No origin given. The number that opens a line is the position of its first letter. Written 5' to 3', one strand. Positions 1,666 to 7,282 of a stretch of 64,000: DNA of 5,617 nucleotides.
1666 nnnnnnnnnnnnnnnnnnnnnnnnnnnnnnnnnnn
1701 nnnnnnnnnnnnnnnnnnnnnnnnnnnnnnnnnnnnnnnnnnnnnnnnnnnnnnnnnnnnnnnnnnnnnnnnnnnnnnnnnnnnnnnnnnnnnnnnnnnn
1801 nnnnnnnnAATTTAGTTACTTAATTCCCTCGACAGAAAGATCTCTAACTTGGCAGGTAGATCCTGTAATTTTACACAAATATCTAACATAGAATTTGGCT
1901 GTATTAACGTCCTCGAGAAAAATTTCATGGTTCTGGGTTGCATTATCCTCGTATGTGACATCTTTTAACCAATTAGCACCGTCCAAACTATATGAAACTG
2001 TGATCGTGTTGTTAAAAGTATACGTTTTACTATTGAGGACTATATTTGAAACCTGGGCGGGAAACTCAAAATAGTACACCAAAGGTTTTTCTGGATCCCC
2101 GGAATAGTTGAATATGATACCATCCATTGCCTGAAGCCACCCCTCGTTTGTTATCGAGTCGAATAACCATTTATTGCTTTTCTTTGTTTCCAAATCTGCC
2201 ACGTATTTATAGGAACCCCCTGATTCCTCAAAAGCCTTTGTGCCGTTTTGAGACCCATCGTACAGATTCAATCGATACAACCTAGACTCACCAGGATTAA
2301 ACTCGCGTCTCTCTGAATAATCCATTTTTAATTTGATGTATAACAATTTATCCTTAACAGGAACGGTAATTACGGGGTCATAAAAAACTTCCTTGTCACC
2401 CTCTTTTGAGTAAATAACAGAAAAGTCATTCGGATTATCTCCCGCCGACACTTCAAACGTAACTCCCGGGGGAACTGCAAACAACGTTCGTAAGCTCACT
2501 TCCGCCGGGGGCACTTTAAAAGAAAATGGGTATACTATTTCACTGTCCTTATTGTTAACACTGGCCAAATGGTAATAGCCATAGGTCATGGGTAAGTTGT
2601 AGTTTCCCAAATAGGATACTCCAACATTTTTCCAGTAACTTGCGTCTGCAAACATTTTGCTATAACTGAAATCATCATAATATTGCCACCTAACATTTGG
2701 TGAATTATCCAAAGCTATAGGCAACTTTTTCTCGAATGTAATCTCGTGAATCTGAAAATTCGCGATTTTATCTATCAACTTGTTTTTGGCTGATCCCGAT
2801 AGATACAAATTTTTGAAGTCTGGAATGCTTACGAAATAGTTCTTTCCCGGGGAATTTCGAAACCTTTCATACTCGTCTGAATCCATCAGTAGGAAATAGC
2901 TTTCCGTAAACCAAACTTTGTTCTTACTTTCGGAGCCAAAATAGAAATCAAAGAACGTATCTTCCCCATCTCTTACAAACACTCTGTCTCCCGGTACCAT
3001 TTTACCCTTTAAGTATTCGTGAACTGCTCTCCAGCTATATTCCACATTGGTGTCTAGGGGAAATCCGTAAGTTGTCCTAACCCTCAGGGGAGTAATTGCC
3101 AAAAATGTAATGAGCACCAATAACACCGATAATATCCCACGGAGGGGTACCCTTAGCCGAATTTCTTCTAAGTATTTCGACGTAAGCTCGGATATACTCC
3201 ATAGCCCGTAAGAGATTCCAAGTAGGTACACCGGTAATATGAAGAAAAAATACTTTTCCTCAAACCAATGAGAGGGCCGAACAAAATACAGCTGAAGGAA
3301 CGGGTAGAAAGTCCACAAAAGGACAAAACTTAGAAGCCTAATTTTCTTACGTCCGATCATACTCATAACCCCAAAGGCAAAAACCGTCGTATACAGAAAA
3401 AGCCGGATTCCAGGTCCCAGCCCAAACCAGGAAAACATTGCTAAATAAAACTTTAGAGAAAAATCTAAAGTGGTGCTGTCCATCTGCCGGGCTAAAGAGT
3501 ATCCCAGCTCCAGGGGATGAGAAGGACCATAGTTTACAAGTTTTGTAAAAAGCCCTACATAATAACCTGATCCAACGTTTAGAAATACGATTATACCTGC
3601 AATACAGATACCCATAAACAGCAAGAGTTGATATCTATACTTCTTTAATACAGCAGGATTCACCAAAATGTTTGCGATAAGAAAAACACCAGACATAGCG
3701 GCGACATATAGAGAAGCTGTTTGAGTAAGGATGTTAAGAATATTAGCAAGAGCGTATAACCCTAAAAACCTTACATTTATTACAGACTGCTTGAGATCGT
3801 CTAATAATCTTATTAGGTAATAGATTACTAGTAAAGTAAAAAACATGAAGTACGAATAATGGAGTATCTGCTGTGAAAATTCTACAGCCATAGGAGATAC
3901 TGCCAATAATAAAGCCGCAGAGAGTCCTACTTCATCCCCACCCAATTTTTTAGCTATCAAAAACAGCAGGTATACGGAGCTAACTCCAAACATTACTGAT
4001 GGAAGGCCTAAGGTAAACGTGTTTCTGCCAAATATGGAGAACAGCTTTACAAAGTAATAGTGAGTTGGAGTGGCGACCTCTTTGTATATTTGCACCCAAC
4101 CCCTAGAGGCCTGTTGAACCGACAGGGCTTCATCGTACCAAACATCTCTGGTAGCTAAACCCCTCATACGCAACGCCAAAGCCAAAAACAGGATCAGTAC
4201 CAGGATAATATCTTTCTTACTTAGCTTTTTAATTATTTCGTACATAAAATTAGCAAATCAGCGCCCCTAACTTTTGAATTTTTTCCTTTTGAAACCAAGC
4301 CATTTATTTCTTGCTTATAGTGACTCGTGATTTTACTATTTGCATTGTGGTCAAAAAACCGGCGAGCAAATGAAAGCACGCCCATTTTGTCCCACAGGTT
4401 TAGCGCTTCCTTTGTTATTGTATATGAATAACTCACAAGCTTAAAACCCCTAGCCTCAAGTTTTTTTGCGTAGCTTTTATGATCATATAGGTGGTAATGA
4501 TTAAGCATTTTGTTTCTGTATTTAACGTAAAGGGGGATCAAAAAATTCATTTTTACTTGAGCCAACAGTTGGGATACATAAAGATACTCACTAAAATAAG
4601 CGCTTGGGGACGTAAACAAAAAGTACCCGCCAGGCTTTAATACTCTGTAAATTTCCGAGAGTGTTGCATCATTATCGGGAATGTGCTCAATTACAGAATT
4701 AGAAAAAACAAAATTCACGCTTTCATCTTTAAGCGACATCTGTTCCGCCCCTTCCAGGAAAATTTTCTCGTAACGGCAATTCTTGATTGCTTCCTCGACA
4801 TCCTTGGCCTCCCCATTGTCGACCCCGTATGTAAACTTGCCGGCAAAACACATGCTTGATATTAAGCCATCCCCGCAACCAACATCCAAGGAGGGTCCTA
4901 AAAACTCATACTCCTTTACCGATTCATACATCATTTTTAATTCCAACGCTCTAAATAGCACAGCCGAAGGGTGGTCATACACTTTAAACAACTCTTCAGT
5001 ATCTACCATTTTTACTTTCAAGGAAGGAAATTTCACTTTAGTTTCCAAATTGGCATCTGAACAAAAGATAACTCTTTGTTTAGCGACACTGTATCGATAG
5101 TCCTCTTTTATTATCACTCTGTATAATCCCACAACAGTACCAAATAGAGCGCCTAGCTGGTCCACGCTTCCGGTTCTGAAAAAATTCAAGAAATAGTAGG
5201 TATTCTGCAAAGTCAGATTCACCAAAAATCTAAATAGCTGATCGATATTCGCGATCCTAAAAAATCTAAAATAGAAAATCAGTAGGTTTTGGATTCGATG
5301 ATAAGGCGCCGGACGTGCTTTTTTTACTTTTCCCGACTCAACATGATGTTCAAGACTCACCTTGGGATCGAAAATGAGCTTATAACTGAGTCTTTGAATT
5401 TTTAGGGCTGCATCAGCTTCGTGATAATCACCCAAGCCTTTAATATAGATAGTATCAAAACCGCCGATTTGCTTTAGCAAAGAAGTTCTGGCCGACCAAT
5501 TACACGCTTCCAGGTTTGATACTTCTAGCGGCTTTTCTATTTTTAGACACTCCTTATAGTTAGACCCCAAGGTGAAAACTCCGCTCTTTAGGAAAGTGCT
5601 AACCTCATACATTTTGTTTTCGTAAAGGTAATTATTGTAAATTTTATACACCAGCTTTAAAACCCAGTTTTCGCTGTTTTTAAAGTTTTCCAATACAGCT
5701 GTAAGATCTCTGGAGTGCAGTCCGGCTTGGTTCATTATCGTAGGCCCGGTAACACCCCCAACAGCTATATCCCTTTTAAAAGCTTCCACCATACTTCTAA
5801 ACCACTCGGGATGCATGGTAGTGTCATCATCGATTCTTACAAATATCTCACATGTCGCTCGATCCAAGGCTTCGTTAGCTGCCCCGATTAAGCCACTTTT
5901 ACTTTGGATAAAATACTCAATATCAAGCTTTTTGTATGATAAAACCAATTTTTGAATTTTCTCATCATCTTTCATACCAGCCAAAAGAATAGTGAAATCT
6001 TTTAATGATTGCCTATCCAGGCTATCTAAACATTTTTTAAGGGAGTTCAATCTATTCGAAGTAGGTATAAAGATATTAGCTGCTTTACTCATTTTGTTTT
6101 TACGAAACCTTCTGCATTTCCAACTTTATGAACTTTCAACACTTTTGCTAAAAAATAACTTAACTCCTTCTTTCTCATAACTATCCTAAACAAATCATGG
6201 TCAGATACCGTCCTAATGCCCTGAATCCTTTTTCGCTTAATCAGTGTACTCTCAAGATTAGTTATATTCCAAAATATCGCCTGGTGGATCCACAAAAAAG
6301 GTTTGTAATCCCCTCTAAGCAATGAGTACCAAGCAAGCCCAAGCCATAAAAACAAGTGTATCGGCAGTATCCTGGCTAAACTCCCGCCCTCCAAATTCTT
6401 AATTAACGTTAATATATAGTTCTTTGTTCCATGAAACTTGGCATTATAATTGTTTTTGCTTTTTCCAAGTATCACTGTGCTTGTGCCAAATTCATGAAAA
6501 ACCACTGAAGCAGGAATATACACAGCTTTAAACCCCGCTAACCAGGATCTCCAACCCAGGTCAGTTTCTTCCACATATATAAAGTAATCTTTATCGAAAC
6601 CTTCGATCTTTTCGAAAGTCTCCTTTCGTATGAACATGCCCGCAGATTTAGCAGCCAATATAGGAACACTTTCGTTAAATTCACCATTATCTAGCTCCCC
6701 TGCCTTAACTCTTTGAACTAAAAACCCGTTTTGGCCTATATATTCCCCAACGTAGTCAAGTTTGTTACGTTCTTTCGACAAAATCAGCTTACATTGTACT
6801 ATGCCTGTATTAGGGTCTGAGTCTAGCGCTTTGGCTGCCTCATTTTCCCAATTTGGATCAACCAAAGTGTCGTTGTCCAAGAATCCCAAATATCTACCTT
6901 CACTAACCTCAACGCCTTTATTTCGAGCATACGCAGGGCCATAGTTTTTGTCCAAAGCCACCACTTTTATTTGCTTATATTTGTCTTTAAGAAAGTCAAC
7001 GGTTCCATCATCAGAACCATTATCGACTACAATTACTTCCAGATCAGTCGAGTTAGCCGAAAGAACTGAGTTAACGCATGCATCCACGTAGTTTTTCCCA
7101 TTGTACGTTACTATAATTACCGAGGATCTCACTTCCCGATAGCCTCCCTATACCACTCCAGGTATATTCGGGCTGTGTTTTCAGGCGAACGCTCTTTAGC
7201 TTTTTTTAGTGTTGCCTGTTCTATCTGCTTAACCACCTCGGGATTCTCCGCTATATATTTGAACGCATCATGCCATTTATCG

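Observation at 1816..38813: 39-kb single-strand, translationally coupled glycosylation supercluster with at least six GT-C paralogs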

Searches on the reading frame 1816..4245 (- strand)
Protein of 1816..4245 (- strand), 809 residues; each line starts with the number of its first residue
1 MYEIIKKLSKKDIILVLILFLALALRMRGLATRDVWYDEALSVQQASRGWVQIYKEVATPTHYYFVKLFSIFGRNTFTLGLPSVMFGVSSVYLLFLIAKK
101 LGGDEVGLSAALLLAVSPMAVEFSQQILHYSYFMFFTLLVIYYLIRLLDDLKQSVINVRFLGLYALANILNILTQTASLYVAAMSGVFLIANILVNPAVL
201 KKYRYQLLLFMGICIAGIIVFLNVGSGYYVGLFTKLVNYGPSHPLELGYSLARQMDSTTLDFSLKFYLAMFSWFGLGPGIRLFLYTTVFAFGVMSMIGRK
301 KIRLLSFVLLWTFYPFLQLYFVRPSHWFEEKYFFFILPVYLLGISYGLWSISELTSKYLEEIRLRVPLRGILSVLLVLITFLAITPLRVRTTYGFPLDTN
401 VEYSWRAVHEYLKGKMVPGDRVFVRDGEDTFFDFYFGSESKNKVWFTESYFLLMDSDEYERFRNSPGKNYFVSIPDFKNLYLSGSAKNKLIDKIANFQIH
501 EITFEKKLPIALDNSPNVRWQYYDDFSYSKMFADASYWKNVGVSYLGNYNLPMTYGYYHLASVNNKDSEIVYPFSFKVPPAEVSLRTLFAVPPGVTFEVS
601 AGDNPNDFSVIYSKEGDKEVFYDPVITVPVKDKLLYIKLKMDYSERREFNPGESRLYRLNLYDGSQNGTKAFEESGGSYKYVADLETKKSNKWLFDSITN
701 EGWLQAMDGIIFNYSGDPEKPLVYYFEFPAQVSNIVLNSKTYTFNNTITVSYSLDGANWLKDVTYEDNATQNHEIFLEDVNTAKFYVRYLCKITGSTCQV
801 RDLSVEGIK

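Call 5: search_protein_families(library=pfam, proteins=[window:1816-4245:-], max_evalue=0.01)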
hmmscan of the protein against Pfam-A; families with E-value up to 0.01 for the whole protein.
window:1816-4245:- (809 aa): 1 family
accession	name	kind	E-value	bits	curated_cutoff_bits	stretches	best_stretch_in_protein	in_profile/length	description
PF13231.12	PMT_2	-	5.8e-09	36.8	26.1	1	60-216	4-155/160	Dolichyl-phosphate-mannose-protein mannosyltransferase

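Call 12: search_protein_families(library=ncbifam, proteins=[window:1816-4245:-], max_evalue=0.001)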
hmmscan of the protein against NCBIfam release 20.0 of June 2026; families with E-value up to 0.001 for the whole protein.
window:1816-4245:- (809 aa): 1 family
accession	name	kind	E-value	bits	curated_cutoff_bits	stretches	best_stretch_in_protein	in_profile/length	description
TIGR03663.1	TIGR03663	subfamily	4.5e-11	42.4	126.25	1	14-237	3-231/435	flippase activity-associated protein Agl23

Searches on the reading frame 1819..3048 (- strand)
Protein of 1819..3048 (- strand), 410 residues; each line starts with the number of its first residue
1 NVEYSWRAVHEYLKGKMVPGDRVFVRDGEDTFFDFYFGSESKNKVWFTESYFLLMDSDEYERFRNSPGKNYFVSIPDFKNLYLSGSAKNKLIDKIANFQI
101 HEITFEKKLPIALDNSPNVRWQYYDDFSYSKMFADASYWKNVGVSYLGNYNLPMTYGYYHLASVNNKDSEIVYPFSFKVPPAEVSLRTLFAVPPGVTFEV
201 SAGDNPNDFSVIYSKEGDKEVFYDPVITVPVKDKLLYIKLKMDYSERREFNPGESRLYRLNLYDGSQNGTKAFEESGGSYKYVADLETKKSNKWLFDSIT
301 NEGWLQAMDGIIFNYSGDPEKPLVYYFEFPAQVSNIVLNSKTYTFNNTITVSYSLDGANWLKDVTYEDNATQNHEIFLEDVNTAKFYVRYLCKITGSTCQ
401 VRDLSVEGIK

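Call 66: search_protein_families(library=pfam, proteins=[window:1819-3048:-], max_evalue=10)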
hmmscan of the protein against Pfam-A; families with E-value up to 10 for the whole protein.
window:1819-3048:- (410 aa): 1 family
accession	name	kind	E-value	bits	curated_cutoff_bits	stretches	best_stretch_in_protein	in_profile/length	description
PF00754.31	F5_F8_type_C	-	0.15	12.6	28.2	1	324-393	38-113/127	F5/8 type C domain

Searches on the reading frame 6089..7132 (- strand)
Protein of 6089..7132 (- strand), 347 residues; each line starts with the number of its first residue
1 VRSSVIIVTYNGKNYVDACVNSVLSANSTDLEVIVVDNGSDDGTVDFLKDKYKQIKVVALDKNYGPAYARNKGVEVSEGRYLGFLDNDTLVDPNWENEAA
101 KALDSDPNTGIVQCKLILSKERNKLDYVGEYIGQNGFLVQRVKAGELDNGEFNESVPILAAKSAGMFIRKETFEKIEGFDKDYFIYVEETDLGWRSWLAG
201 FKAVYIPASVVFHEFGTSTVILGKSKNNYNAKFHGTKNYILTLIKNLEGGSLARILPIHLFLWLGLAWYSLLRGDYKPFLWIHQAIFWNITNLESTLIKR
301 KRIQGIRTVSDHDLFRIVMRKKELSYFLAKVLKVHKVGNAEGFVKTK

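Call 5: search_protein_families(library=pfam, proteins=[window:6089-7132:-], max_evalue=0.01)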
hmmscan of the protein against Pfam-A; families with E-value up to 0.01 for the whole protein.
window:6089-7132:- (347 aa): 5 families
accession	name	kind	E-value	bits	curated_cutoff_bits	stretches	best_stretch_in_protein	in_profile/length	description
PF00535.33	Glycos_transf_2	-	4.7e-30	105.2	23.3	1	4-121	1-121/168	Glycosyl transferase family 2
PF13641.12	Glyco_tranf_2_3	-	1.1e-16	62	27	1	4-219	4-217/230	Glycosyltransferase like family 2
PF10111.15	Glyco_tranf_2_2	-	5.6e-13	49.5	27.3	1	4-183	1-185/276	Glycosyltransferase like family 2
PF13632.12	Glyco_trans_2_3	-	4.7e-09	36.8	27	1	84-219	4-128/198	Glycosyl transferase family group 2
PF13704.12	Glyco_tranf_2_4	-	0.00015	22.7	27.5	1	32-89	21-82/98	Glycosyl transferase family 2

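Call 75: search_protein_families(library=ncbifam, proteins=[window:6089-7132:-], max_evalue=0.00001)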
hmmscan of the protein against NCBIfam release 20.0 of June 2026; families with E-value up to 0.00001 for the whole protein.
window:6089-7132:- (347 aa): 16 families
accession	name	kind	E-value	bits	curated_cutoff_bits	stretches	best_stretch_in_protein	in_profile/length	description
TIGR03965.1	mycofact_glyco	equivalog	1.9e-23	83.1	280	1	4-217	77-284/467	mycofactocin biosynthesis glycosyltransferase MftF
NF041875.1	EPS_EpsD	equivalog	1.3e-20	74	370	1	4-215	2-208/325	exopolysaccharide biosynthesis glycosyltransferase EpsD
NF007482.0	PRK10073.1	equivalog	1.6e-18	66.8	423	1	4-97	9-104/334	glycosyltransferase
NF038302.1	EPS_HpsE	equivalog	1.1e-17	64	300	1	4-115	4-123/307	hormogonium polysaccharide biosynthesis glycosyltransferase HpsE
NF047683.1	TeichurnBiosyTuaG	equivalog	1.5e-17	64.1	400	1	4-90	9-98/252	teichuronic acid biosynthesis protein TuaG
TIGR03937.1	PgaC_IcaA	equivalog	1.6e-17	63.6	422.3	1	4-211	48-248/407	poly-beta-1,6-N-acetyl-D-glucosamine synthase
TIGR04283.1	glyco_like_mftF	equivalog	5.2e-17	62.2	182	1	4-207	2-179/221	TIGR04283 family arsenosugar biosynthesis glycosyltransferase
TIGR01556.1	rhamnosyltran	subfamily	1.1e-14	54.3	200.55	1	9-227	2-214/281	rhamnosyltransferase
NF041394.1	GtaseAglG_Halo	equivalog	3.5e-13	49.5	440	1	1-182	1-177/304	glucosyl-dolichyl phosphate glucuronosyltransferase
NF038299.1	EPS_HpsN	equivalog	4.1e-12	45.7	425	1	4-253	4-260/317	hormogonium polysaccharide biosynthesis glycosyltransferase HpsN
NF050050.1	ProtGlycPglI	equivalog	1.3e-11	44.4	500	1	4-91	5-96/306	GalNAc(5)-diNAcBac-PP-undecaprenol beta-1,3-glucosyltransferase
TIGR04009.1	wcaE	equivalog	2.1e-09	37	369.2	1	4-92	4-96/248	colanic acid biosynthesis glycosyltransferase WcaE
TIGR03111.1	glyc2_xrt_Gpos1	hypoth_equivalog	7.9e-08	31.5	363.95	1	5-112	53-165/439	TIGR03111 family XrtG-associated glycosyltransferase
NF053739.1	GlytfEpsEBac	equivalog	2.6e-07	29.9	450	1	3-121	3-125/265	glycosyltransferase EpsE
TIGR04195.1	S_glycosyl_SunS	equivalog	3.3e-07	29.5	350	1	7-91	63-144/421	SunS family peptide S-glycosyltransferase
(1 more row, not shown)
